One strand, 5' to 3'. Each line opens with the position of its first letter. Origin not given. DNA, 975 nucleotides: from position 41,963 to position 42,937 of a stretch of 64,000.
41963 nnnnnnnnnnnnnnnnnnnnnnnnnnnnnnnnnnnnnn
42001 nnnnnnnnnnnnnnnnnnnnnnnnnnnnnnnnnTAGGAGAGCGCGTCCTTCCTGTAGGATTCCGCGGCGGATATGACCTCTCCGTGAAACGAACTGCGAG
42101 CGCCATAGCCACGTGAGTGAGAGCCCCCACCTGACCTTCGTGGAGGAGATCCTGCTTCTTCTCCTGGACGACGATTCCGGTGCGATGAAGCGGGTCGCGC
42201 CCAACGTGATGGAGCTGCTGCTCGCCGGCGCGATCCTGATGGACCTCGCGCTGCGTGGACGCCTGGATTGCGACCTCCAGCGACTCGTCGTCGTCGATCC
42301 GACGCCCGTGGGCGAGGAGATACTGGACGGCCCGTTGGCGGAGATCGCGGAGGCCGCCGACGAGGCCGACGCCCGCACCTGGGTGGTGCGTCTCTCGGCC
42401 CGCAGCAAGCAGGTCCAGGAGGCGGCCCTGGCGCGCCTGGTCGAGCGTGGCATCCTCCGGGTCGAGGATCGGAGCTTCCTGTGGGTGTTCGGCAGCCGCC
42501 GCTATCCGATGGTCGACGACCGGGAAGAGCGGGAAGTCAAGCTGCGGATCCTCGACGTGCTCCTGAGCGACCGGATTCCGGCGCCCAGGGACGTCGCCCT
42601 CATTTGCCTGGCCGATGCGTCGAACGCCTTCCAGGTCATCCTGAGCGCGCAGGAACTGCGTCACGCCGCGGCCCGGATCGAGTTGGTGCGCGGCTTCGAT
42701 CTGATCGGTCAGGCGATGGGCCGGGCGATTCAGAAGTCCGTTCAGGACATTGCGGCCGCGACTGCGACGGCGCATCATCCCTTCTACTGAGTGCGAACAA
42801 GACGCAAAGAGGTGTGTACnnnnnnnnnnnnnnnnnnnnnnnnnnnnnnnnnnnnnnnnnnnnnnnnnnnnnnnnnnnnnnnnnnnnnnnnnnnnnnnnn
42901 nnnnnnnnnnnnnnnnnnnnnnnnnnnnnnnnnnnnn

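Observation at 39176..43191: Nucleobase (NCS2) permease with a C-terminal degenerate anti-sigma-kinase-like domain, next to GPP34 and a phosphorylatable STAS antagonist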

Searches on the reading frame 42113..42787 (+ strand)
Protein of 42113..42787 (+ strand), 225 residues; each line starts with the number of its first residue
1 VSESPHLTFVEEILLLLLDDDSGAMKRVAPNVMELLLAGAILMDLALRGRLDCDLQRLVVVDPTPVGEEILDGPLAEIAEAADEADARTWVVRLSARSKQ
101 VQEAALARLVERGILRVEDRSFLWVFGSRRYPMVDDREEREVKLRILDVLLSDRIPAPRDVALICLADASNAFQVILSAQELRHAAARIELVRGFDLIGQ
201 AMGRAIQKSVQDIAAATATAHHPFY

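Call 4: search_protein_families(library=pfam, proteins=[window:42113-42787:+], max_evalue=1)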
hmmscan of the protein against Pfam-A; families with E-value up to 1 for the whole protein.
window:42113-42787:+ (225 aa): 2 families
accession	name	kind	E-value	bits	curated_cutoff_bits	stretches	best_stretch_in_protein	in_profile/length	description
PF05719.16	GPP34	-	1.6e-46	159.4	29.1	1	11-207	3-199/201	Golgi phosphoprotein 3 (GPP34)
PF02629.25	CoA_binding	-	0.2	12.9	22.3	1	48-113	24-87/97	CoA binding domain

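Call 5: search_protein_families(library=ncbifam, proteins=[window:42113-42787:+], max_evalue=1)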
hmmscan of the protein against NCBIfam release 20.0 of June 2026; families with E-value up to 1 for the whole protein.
window:42113-42787:+ (225 aa): 0 families

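Call 47: find_homologous_proteins(query=window:42113-42787:+, max_evalue=0.00001)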
Query window:42113-42787:+ (225 aa): 1938 proteins with E <= 0.00001 among 6094 candidates; the best 120 are listed.
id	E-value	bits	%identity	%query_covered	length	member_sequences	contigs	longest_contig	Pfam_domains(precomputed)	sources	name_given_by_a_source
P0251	3.8e-136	469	100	100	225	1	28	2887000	PF05719.17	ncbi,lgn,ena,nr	ncbi:MAG: GPP34 family phosphoprotein [Acidobacteria bacterium]|nr:GPP34 family phosphoprotein [Acid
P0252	9.3e-136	468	100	100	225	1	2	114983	PF05719.17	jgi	-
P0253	1.0e-135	468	100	100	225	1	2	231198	PF05719.17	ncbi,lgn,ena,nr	ncbi:MAG: GPP34 family phosphoprotein [Holophagales bacterium]|nr:GPP34 family phosphoprotein [Holop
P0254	1.6e-135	467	99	100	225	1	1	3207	PF05719.17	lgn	-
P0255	3.5e-135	466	99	100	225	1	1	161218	PF05719.17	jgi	-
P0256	5.3e-135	466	100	100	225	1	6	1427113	PF05719.17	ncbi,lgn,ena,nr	ncbi:MAG: GPP34 family phosphoprotein [Holophagales bacterium]|nr:GPP34 family phosphoprotein [Holop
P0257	1.1e-134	465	98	100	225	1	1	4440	PF05719.17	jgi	-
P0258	1.5e-134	464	99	100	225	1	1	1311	PF05719.17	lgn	-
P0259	2.2e-134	464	99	100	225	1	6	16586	PF05719.17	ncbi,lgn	-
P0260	2.4e-134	464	100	99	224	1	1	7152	PF05719.17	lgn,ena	-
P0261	2.7e-134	463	99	100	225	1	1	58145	PF05719.17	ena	-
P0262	3.2e-134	463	99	100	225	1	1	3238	PF05719.17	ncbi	-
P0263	3.3e-134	463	99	99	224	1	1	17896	PF05719.17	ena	-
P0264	4.5e-134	463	98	100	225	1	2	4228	PF05719.17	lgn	-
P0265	5.2e-134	462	98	100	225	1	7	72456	PF05719.17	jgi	-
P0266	7.2e-134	462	99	100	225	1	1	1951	PF05719.17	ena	-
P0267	1.1e-133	461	99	99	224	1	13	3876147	PF05719.17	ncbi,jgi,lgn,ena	-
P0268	3.0e-133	460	98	100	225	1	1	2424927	PF05719.17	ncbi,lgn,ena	-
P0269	5.5e-133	459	99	99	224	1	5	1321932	PF05719.17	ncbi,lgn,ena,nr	ncbi:MAG: GPP34 family phosphoprotein [Acidobacteriota bacterium]|nr:GPP34 family phosphoprotein [Ac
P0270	6.2e-133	459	97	100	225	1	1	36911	PF05719.17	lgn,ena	-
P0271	7.3e-133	459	98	100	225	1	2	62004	PF05719.17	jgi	-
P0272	9.0e-133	458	97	100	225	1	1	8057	PF05719.17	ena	-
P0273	9.4e-133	458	99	99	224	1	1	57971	PF05719.17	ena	-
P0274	1.1e-132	458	99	99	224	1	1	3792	PF05719.17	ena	-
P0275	1.3e-132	458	97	100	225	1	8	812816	PF05719.17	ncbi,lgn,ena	-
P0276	2.8e-132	457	96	100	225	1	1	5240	PF05719.17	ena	-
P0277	3.3e-132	457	97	100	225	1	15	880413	PF05719.17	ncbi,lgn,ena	-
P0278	3.8e-132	456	97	100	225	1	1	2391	PF05719.17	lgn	-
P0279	4.5e-132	456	96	100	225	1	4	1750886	PF05719.17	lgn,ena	-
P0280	5.2e-132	456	98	99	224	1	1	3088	PF05719.17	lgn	-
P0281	7.7e-132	455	96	100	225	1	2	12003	PF05719.17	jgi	jgi:hypothetical protein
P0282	1.1e-131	455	96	100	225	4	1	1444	PF05719.17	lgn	-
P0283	1.3e-131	455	96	100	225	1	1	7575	PF05719.17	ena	-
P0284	1.6e-131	454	97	99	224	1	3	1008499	PF05719.17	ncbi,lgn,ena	-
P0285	1.9e-131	454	96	100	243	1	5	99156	PF05719.17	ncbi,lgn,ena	-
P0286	2.1e-131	454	96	100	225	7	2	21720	PF05719.17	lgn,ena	-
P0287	4.1e-131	453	97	99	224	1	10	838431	PF05719.17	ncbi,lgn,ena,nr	ncbi:MAG: GPP34 family phosphoprotein [Acidobacteria bacterium]|nr:GPP34 family phosphoprotein [Acid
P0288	8.9e-131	452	97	99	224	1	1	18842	PF05719.17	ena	-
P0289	1.2e-130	452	96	99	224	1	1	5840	PF05719.17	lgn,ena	-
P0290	2.1e-130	451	97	99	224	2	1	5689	PF05719.17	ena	-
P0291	4.1e-130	450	96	99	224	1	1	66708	PF05719.17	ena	-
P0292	3.2e-129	447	96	99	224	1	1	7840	PF05719.17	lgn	-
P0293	3.3e-129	447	95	100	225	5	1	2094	PF05719.17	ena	-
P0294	1.3e-128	445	94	100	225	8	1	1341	PF05719.17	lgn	-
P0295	2.9e-126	437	97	96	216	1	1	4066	PF05719.17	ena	-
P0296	9.2e-125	432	91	100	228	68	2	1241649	PF05719.17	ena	-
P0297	4.5e-124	430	91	100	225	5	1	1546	PF05719.17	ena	-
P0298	6.1e-124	430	90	100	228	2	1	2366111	PF05719.17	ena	-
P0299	6.6e-124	430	90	100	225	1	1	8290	PF05719.17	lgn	-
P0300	5.5e-122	423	89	100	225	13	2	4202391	PF05719.17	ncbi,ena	-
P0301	5.6e-122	423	88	100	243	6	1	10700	PF05719.17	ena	-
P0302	3.3e-117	408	87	100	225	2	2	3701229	PF05719.17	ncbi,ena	-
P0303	1.8e-108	379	83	100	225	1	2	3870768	PF05719.17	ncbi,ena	-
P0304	1.3e-102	360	83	100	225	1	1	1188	PF05719.17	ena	-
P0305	4.0e-93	329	99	71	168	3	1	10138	PF05719.17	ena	-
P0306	5.1e-80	286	66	97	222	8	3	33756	PF05719.17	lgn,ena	-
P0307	1.7e-77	278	67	95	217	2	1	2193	PF05719.17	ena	-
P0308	7.7e-75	269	59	96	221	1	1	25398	PF05719.17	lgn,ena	-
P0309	1.6e-74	268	59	97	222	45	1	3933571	PF05719.17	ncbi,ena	-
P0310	1.6e-74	268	60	96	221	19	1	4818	PF05719.17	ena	-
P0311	3.5e-73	264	60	96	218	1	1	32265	PF05719.17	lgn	-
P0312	3.7e-73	264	63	96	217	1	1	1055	PF05719.17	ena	-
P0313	7.6e-73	263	59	96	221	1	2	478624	PF05719.17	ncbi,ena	-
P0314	1.8e-70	255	56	97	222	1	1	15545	PF05719.17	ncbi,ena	-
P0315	2.1e-70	255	56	97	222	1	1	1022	PF05719.17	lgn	-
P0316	4.6e-70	254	56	97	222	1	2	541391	PF05719.17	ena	-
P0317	3.0e-69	251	53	97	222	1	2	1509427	PF05719.17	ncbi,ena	-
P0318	1.3e-68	249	55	97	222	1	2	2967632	PF05719.17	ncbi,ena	-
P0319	3.2e-68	248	57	87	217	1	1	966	PF05719.17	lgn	-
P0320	1.4e-67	246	57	97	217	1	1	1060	PF05719.17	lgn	-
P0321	9.0e-67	243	60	97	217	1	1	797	PF05719.17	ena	-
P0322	2.3e-66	242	53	97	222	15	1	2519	PF05719.17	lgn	-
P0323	4.0e-66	241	57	97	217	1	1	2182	PF05719.17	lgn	-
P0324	6.3e-66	240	54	97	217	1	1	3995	PF05719.17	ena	-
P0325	1.5e-65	239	55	92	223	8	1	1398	PF05719.17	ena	-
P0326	3.7e-65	238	56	97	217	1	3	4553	PF05719.17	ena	-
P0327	4.5e-65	237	54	99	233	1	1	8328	PF05719.17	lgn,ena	-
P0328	6.8e-64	234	55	98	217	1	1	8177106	PF05719.17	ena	-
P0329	7.5e-64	233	54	98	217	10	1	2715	PF05719.17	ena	-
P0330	8.8e-64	233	55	98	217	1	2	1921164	PF05719.17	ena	-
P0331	1.0e-63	233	55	98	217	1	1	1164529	PF05719.17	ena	-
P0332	1.1e-63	233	57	97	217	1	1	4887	PF05719.17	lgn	-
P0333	1.2e-63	233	55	97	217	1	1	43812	PF05719.17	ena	-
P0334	1.3e-63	233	55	98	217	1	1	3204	PF05719.17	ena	-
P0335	1.5e-63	232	55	98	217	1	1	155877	PF05719.17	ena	-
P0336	1.5e-63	232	54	97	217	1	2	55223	PF05719.17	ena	-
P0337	1.9e-63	232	55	97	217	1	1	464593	PF05719.17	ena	-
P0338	1.9e-63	232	58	94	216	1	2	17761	PF05719.17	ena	-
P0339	2.7e-63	232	55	98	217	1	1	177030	PF05719.17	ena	-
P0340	3.3e-63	231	54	97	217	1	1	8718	PF05719.17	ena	-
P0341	4.0e-63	231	53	97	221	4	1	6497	PF05719.17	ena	-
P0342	4.3e-63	231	55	97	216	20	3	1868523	PF05719.17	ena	-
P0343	4.3e-63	231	56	97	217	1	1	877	PF05719.17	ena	-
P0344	4.9e-63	231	54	97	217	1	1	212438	PF05719.17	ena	-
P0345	4.9e-63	231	54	97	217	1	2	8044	PF05719.17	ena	-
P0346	5.6e-63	231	55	97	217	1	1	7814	PF05719.17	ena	-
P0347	5.9e-63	230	54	97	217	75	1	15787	PF05719.17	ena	-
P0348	6.0e-63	230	55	98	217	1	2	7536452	PF05719.17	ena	-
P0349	6.2e-63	230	55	98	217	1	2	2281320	PF05719.17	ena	-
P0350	6.4e-63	230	55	98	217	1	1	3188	PF05719.17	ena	-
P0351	6.9e-63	230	53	97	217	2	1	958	PF05719.17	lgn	-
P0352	7.8e-63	230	54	98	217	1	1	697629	PF05719.17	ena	-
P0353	7.9e-63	230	55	98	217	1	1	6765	PF05719.17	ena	-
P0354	8.0e-63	230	54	97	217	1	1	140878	PF05719.17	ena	-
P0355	8.2e-63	230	54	97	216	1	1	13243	PF05719.17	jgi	-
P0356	8.8e-63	230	54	98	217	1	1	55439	PF05719.17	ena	-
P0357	9.8e-63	230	58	94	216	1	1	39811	PF05719.17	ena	-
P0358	1.0e-62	230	58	94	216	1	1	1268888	PF05719.17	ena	-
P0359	1.1e-62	230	55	90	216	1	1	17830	PF05719.17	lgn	-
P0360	1.3e-62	229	57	89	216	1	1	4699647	PF05719.17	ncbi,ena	-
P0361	1.4e-62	229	54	97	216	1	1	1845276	PF05719.17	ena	-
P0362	1.4e-62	229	55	98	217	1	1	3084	PF05719.17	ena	-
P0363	1.6e-62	229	54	97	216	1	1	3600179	PF05719.17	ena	-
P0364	1.9e-62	229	54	96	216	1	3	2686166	PF05719.17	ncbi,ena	-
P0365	1.9e-62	229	54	90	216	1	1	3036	PF05719.17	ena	-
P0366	2.1e-62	229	54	98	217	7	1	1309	PF05719.17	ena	-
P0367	2.3e-62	229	54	96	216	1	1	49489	PF05719.17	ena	-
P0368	2.3e-62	229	55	98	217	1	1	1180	PF05719.17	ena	-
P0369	2.6e-62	228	55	98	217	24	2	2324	PF05719.17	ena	-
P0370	2.6e-62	228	54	97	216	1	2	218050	PF05719.17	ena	-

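Call 48: find_encoding_contigs(protein=P0309, flank=6000, max_places=2)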
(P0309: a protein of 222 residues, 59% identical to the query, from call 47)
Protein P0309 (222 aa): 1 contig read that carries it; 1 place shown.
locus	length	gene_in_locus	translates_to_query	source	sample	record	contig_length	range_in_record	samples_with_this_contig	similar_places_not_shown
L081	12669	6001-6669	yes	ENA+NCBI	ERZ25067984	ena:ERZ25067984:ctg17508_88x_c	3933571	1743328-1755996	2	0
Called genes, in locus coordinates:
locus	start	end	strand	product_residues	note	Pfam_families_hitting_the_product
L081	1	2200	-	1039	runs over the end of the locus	PF13086:AAA_11, PF13245:AAA_19 (faint), PF13604:AAA_30 (faint), PF01443:Viral_helicase1 (faint), PF13086:AAA_11, PF13087:AAA_12, PF04480:DUF559, PF18741:MTES_1575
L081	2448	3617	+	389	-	PF13173:AAA_14, PF13635:DUF4143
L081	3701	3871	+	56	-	-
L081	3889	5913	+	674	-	PF13519:VWA_2 (faint), PF27532:Mb0984_helical, PF27098:Rv0959_3rd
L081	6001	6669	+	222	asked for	PF05719:GPP34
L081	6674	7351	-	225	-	PF00881:Nitroreductase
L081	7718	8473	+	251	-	-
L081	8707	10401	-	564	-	PF07167:PhaC_N, PF00561:Abhydrolase_1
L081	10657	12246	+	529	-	PF02776:TPP_enzyme_N, PF00205:TPP_enzyme_M, PF02775:TPP_enzyme_C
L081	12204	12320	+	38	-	-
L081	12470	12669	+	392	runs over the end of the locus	PF07690:MFS_1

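Call 49: find_encoding_contigs(protein=P0328, flank=6000, max_places=2)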
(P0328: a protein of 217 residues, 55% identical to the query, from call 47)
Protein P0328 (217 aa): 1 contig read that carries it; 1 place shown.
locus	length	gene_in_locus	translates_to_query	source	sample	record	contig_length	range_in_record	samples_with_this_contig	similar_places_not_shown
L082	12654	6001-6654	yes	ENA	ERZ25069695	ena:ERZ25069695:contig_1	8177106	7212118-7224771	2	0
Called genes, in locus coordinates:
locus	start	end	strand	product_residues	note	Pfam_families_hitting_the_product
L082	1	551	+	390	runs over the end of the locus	PF05598:DUF772, PF01609:DDE_Tnp_1, PF13751:DDE_Tnp_1_6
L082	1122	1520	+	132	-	-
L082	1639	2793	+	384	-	PF13173:AAA_14, PF13635:DUF4143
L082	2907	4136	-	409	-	PF01979:Amidohydro_1, PF07969:Amidohydro_3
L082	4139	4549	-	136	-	-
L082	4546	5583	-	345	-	PF04116:FA_hydroxylase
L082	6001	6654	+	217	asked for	PF05719:GPP34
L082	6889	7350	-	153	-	PF13669:Glyoxalase_4 (faint), PF00903:Glyoxalase (weak)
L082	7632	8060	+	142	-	-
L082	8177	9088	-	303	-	PF00291:PALP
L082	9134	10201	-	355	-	PF01408:GFO_IDH_MocA, PF02894:GFO_IDH_MocA_C (weak), PF22725:GFO_IDH_MocA_C3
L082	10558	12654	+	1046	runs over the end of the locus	PF02384:N6_Mtase, PF20473:MmeI_Mtase (weak), PF07669:Eco57I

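Call 50: find_encoding_contigs(protein=P0360, flank=6000, max_places=2)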
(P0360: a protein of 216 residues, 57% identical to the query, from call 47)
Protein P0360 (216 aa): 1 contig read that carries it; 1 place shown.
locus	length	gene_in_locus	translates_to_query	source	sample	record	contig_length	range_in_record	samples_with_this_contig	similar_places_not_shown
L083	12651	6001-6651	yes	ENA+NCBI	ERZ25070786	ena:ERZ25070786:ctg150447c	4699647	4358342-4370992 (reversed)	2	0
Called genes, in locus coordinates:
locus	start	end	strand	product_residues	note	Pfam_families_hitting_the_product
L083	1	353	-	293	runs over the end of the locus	PF00763:THF_DHG_CYH, PF02882:THF_DHG_CYH_C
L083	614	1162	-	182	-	-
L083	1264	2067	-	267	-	PF01261:AP_endonuc_2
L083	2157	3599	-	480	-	PF15892:BNR_4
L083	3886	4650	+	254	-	PF00881:Nitroreductase, PF28600:Nitroreductase_C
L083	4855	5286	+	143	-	-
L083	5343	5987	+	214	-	PF06283:ThuA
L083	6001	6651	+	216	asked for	PF05719:GPP34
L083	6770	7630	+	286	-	PF02633:Creatininase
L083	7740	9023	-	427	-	PF00884:Sulfatase, PF01663:Phosphodiest, PF16347:SGSH_C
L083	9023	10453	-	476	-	PF02885:Glycos_trans_3N (faint)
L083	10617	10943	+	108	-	PF01740:STAS, PF13466:STAS_2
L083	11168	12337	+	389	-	PF00072:Response_reg, PF07228:SpoIIE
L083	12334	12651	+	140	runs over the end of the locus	PF13581:HATPase_c_2, PF02518:HATPase_c (weak)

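Call 51: find_encoding_contigs(protein=P0317, flank=6000, max_places=2)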
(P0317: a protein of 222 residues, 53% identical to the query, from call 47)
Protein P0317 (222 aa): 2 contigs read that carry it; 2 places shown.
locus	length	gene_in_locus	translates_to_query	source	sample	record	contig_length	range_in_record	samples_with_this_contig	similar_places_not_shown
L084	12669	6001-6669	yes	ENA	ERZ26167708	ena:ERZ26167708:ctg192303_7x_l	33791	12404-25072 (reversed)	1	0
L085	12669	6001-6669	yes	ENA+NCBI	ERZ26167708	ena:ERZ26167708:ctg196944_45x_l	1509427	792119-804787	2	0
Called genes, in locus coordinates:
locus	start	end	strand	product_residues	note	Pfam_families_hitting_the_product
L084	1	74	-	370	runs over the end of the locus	PF13795:HupE_UreJ_2, PF04955:HupE_UreJ (weak)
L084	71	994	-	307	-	PF13145:Rotamase_2 (weak)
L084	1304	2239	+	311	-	PF01063:Aminotran_4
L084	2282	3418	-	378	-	PF03060:NMO, PF01070:FMN_dh (weak)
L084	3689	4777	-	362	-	-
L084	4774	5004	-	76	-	PF24696:UGSC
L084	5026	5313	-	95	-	PF24696:UGSC (weak)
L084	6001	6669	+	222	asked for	PF05719:GPP34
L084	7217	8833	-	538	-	PF00890:FAD_binding_2, PF01266:DAO, PF03486:HI0933_like (faint), PF07992:Pyr_redox_2 (faint), PF02910:Succ_DH_flav_C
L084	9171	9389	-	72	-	-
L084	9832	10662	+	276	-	PF13641:Glyco_tranf_2_3 (weak), PF00535:Glycos_transf_2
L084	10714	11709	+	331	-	PF01073:3Beta_HSD, PF01370:Epimerase, PF02719:Polysacc_synt_2, PF04321:RmlD_sub_bind, PF16363:GDP_Man_Dehyd, PF07993:NAD_binding_4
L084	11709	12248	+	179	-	PF00908:dTDP_sugar_isom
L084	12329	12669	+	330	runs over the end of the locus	PF01370:Epimerase, PF04321:RmlD_sub_bind, PF16363:GDP_Man_Dehyd, PF02719:Polysacc_synt_2 (weak), PF04321:RmlD_sub_bind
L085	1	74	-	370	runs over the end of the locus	PF13795:HupE_UreJ_2, PF04955:HupE_UreJ (weak)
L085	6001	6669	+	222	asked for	PF05719:GPP34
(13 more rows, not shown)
